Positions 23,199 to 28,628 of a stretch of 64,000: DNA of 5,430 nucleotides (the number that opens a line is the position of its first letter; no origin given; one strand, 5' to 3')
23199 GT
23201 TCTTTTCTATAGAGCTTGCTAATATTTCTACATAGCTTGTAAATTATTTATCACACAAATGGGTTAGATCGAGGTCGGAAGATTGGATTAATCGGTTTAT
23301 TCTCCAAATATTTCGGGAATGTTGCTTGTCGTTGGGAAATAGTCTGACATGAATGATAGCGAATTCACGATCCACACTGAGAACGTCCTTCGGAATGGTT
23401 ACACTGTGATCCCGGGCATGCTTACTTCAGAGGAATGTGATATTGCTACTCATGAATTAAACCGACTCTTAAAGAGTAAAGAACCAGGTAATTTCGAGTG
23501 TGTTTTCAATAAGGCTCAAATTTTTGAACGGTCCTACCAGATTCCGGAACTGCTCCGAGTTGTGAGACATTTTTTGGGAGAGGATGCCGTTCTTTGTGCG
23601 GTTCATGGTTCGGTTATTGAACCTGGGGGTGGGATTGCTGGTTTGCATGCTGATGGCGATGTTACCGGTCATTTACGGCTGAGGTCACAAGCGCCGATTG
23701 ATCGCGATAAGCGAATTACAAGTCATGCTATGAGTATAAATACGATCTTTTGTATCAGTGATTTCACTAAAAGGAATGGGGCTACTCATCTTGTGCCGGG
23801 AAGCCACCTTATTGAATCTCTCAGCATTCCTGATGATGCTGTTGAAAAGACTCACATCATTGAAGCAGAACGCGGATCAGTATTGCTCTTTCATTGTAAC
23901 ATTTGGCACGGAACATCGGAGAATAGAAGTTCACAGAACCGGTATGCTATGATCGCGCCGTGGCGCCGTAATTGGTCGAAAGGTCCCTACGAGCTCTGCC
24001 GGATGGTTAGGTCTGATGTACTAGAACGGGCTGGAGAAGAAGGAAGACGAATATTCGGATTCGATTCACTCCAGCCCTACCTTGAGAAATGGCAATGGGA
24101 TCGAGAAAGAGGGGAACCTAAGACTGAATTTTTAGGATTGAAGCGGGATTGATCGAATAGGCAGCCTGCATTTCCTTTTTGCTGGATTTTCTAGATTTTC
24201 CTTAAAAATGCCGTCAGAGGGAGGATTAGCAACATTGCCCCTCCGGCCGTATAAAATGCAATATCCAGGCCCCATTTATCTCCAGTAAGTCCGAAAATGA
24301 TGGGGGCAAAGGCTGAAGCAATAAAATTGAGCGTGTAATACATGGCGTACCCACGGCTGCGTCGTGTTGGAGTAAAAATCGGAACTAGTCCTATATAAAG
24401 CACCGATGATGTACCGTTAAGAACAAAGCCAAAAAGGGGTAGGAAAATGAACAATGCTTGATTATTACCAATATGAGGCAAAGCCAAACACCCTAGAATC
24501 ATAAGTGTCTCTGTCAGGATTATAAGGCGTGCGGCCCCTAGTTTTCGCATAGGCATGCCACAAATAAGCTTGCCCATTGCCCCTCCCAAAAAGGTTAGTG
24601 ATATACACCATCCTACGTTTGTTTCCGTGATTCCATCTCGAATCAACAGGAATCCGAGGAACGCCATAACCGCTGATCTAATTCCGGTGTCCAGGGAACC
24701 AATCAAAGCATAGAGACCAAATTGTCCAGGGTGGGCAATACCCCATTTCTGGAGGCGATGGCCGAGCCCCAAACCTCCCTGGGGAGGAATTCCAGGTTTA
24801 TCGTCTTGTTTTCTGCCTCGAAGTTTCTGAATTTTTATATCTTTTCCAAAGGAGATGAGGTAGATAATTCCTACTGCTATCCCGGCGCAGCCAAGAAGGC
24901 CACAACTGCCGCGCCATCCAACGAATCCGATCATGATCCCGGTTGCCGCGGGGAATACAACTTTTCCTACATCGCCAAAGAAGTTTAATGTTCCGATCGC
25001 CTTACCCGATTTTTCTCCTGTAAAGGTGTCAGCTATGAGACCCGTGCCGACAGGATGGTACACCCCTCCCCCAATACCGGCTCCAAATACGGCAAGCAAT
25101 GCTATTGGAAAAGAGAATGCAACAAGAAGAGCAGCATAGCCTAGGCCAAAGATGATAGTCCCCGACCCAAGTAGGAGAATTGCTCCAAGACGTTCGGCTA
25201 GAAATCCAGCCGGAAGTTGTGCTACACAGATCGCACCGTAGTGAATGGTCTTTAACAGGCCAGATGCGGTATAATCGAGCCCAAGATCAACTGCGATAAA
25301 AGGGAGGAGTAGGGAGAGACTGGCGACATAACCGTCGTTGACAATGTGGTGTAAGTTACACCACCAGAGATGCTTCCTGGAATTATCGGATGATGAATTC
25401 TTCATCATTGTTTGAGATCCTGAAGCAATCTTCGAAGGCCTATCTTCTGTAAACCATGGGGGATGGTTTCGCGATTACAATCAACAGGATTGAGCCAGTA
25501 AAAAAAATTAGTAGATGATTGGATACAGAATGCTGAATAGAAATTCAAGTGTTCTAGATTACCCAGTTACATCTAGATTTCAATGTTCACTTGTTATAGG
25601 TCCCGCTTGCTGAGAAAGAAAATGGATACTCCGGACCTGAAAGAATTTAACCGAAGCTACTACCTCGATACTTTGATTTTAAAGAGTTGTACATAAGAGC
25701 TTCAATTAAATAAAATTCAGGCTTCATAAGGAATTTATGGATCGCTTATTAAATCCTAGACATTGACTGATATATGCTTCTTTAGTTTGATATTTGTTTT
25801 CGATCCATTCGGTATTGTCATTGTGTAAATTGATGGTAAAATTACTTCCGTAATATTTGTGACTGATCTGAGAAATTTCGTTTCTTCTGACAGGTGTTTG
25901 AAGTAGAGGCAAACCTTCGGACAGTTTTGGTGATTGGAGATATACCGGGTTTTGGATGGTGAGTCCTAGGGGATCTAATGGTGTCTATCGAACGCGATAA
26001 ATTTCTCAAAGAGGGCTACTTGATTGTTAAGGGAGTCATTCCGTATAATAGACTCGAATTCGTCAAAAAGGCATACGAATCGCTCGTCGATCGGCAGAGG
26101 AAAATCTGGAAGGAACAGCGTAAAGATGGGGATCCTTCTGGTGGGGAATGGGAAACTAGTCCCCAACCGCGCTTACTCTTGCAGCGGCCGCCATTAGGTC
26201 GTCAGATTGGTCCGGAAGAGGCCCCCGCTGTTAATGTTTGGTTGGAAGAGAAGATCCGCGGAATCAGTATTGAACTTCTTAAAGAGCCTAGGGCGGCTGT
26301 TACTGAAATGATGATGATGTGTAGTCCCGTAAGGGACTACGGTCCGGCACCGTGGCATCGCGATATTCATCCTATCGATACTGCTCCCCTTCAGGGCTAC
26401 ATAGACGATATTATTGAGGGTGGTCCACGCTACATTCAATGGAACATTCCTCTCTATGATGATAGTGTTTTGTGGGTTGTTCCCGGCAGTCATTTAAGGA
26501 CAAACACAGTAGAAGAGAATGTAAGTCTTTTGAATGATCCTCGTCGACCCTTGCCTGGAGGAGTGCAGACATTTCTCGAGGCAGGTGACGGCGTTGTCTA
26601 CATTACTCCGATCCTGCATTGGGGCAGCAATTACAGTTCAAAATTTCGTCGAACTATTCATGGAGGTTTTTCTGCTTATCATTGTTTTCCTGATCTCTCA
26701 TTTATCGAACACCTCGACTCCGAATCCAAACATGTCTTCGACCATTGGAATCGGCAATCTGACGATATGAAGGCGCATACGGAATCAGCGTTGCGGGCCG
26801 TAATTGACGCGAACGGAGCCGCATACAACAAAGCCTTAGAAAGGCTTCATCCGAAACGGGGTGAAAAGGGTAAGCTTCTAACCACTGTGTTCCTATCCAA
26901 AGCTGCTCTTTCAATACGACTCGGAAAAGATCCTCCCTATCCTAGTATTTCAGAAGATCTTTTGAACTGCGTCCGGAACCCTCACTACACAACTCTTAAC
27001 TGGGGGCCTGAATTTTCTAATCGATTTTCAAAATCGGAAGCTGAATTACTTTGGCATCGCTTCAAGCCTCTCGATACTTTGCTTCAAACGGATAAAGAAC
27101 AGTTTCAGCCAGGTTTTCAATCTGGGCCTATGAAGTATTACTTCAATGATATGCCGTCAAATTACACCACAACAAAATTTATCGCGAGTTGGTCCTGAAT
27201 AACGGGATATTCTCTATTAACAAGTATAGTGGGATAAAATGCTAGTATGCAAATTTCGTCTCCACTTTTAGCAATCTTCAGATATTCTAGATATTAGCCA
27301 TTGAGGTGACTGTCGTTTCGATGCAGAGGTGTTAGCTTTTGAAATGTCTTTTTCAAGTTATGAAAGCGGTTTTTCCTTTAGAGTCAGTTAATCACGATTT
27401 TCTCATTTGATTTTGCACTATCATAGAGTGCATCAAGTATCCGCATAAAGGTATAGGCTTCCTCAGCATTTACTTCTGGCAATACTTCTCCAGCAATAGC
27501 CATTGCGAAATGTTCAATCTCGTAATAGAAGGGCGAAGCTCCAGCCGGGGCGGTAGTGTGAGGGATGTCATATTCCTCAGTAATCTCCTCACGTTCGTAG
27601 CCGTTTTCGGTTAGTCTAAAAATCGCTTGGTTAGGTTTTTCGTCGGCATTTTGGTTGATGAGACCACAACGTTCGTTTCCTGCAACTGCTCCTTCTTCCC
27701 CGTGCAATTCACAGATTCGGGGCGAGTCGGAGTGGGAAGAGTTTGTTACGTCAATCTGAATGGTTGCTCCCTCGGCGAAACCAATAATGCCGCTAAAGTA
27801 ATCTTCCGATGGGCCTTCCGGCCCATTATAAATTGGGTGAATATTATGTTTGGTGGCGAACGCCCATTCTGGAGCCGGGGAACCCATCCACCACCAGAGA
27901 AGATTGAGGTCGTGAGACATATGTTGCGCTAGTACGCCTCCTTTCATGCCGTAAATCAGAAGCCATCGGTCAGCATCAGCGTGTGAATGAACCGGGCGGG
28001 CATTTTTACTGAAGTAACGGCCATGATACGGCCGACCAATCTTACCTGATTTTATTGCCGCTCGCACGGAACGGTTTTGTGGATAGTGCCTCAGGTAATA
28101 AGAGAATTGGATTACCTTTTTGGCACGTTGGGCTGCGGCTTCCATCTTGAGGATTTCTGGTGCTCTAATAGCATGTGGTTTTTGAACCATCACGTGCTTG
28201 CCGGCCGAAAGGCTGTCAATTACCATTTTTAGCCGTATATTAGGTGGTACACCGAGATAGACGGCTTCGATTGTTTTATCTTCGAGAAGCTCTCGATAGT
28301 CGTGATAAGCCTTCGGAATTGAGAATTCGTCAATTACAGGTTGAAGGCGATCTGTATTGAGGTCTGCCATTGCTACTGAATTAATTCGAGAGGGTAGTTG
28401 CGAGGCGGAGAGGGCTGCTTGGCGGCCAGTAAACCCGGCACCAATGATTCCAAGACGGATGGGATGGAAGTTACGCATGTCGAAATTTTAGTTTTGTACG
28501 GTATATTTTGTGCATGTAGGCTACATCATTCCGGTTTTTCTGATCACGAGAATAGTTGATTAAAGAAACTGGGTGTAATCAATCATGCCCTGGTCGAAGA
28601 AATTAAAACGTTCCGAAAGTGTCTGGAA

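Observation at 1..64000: Three enzyme families supply 23 of 49 genes: 9 enolase-superfamily, 8 Gfo/Idh/MocA and 6 PhyH dioxygenases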

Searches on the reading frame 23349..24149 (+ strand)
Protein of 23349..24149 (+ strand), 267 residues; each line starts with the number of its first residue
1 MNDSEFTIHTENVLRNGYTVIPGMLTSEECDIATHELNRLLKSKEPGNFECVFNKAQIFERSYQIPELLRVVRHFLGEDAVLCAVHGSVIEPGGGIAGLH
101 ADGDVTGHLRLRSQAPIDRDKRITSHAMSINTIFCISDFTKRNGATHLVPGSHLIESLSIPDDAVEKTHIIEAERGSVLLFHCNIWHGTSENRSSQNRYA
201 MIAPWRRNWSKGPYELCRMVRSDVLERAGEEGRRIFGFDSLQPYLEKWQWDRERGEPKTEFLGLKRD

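Call 4: search_protein_families(library=pfam, proteins=[window:23349-24149:+])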
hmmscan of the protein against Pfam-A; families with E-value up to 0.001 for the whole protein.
window:23349-24149:+ (267 aa): 1 family
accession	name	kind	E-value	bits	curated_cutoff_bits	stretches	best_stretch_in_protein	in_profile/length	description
PF05721.19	PhyH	-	2.9e-19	70.6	22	1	15-198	3-211/213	Phytanoyl-CoA dioxygenase (PhyH)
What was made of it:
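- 23349..24152 (+): PhyH-family oxygenase (PHY_23349). Pfam 70.6 bits (call 4).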

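Call 19: search_solved_structures(query=window:23349-24149:+, max_evalue=0.01)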
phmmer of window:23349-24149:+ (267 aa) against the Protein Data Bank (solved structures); distinct sequences matched with E-value up to 0.01: 38.
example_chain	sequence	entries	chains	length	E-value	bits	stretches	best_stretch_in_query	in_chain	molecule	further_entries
7vbq_A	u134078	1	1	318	1.4e-07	34.4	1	127-244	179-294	Fe(II)/(alpha)ketoglutarate-dependent dioxygenase TlxJ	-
7fcb_C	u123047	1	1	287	1.6e-07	34.2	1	115-245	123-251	2-oxoglutarate/Fe(II)-dependent dioxygenase SptF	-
7eyw_C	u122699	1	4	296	2e-07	33.8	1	115-245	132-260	2-oxoglutarate/Fe(II)-dependent dioxygenase SptF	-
7eyr_C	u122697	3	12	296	2.1e-07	33.8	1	116-245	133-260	2-oxoglutarate/Fe(II)-dependent dioxygenase SptF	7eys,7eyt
7eyu_B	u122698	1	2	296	2.2e-07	33.7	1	116-245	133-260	2-oxoglutarate/Fe(II)-dependent dioxygenase SptF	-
9les_A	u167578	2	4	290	4.4e-07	32.7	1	121-243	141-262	Verruculogen synthase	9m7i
9ler_A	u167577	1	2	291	4.5e-07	32.7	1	121-243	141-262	Verruculogen synthase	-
6oxj_A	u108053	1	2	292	4.7e-07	32.6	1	121-243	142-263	Verruculogen synthase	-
8zyb_E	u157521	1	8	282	5.1e-07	32.5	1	127-265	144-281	DhiD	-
7etk_A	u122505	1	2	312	5.4e-07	32.5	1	121-243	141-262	Verruculogen synthase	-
7vbq_B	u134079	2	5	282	5.5e-07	32.4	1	128-238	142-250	Fe(II)/(alpha)ketoglutarate-dependent dioxygenase TlxI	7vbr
4y5s_A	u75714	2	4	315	5.5e-07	32.4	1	121-243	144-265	Verruculogen synthase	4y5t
6oxh_A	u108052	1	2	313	5.5e-07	32.4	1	121-243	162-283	Verruculogen synthase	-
7wsb_A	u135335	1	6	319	5.7e-07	32.4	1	121-243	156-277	Verruculogen synthase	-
7etl_A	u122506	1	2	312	6e-07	32.3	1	122-243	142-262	Verruculogen synthase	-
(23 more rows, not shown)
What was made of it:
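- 23349..24152 (+): Weak PDB hits to fungal meroterpenoid oxygenases (call 19).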

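Call 38: search_protein_families(library=ncbifam, proteins=[window:23349-24149:+], max_evalue=0.001)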
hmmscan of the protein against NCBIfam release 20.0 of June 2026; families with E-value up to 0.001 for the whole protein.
window:23349-24149:+ (267 aa): 1 family
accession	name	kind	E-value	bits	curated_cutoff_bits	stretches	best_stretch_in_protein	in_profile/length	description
TIGR04436.1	SpoChoClust_3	subfamily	0.00092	18.5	200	0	129-199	118-194/300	putative 2OG-Fe(II) oxygenase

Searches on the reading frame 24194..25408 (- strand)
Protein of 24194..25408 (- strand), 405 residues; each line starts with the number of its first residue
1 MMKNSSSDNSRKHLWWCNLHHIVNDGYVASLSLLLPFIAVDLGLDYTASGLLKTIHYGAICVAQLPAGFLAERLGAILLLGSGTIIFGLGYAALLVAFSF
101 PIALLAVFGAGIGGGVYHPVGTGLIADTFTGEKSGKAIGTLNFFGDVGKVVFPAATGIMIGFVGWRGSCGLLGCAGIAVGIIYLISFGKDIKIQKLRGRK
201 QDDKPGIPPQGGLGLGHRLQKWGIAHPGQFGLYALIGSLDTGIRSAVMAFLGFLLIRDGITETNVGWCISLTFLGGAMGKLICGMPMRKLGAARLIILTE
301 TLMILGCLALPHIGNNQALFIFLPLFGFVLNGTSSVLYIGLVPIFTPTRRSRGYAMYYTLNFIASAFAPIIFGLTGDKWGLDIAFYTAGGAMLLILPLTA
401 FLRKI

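Call 5: search_protein_families(library=pfam, proteins=[window:24194-25408:-])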
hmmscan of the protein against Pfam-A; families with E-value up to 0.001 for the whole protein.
window:24194-25408:- (405 aa): 1 family
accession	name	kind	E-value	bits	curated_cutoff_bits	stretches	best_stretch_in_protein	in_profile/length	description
PF07690.21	MFS_1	-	2.5e-37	129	33.4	2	29-190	13-176/347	Major Facilitator Superfamily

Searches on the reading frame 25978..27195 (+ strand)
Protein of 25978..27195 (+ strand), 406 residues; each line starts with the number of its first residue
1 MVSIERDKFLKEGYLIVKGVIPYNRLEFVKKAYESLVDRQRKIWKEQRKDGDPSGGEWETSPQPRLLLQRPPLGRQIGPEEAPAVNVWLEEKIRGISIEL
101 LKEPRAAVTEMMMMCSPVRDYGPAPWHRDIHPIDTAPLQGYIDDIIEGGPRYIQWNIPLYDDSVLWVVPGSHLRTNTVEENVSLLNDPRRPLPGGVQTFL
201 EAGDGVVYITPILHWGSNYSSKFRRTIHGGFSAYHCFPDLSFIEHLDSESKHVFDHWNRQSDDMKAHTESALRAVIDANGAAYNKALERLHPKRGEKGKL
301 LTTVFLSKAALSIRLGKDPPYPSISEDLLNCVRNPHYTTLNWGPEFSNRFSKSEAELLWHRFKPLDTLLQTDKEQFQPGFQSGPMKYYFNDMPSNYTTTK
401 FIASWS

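Call 5: search_protein_families(library=pfam, proteins=[window:25978-27195:+])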
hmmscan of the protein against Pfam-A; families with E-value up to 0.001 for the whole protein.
window:25978-27195:+ (406 aa): 1 family
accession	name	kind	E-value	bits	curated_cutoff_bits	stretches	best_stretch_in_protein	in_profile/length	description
PF05721.19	PhyH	-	2.8e-06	28.2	22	1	11-225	3-212/213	Phytanoyl-CoA dioxygenase (PhyH)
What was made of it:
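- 25978..27198 (+): PhyH-family oxygenase with a C-terminal extension of about 150 aa (PHY_25978). Pfam 28.2 bits against 22 (call 5).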

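Call 20: search_solved_structures(query=window:25978-27195:+, max_evalue=0.01)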
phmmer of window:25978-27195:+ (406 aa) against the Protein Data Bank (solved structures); distinct sequences matched with E-value up to 0.01: 0.
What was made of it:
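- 25978..27198 (+): No PDB hit (call 20).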

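Call 38: search_protein_families(library=ncbifam, proteins=[window:25978-27195:+], max_evalue=0.001)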
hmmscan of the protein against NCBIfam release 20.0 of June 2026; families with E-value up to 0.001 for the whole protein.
window:25978-27195:+ (406 aa): 0 families

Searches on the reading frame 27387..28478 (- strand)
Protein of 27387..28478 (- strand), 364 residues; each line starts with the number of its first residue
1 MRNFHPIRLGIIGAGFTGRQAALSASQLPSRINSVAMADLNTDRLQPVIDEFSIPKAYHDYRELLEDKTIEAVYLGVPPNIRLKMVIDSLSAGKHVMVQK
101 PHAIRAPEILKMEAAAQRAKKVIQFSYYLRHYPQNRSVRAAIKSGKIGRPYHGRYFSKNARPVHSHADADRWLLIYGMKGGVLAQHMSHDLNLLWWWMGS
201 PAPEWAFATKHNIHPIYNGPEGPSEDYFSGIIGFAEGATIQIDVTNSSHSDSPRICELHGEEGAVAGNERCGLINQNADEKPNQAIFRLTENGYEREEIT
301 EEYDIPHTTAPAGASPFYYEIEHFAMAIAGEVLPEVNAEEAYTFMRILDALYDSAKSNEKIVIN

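Call 5: search_protein_families(library=pfam, proteins=[window:27387-28478:-])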
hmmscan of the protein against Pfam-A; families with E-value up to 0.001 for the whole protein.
window:27387-28478:- (364 aa): 3 families
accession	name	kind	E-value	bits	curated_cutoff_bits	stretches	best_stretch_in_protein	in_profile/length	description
PF02894.22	GFO_IDH_MocA_C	-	7.3e-19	68.9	22.9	1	139-361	1-216/218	Oxidoreductase family, C-terminal alpha/beta domain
PF01408.29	GFO_IDH_MocA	-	1.6e-18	67.9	24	1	7-125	1-118/120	Oxidoreductase family, NAD-binding Rossmann fold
PF22725.1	GFO_IDH_MocA_C3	-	1.1e-17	64.6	27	1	136-265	2-123/124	GFO/IDH/MocA C-terminal domain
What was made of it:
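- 27384..28478 (-): Gfo/Idh/MocA oxidoreductase. Pfam hits to three domains (call 5).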

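Call 39: search_protein_families(library=ncbifam, proteins=[window:27387-28478:-], max_evalue=0.001)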
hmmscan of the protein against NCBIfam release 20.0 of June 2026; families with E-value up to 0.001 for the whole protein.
window:27387-28478:- (364 aa): 8 families
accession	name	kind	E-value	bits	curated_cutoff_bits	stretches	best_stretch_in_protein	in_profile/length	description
TIGR04380.1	myo_inos_iolG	equivalog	2.3e-25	89.2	355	1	7-360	2-328/330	inositol 2-dehydrogenase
NF052479.1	LevoglcsnDh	equivalog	8e-19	67.6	650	1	7-149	4-153/386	levoglucosan dehydrogenase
NF040723.1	UDP-GlcNAcDh_Arch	equivalog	1e-17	64.6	450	1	7-149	1-140/302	UDP-N-acetylglucosamine 3-dehydrogenase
NF052679.1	InsChiInosDhIolG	equivalog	1.4e-14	53.9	540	1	7-154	3-152/343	bifunctional inositol 2-dehydrogenase/D-chiro-inositol 1-dehydrogenase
NF041392.1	XylDh_Gfo6_Halo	equivalog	1.9e-13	49.9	350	1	6-179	16-191/350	D-xylose 1-dehydrogenase Gfo6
NF008607.0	PRK11579.1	subfamily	5.4e-12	45.4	330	1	7-363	5-345/346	oxidoreductase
NF058561.1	BT_2158_fam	equivalog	6.6e-10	38.2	750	1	9-150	36-177/487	glycoside 3-dehydrogenase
NF058563.1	BT_2159_fam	equivalog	1.1e-06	27.9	650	1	7-148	1-141/350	disaccharide 3-dehydrogenase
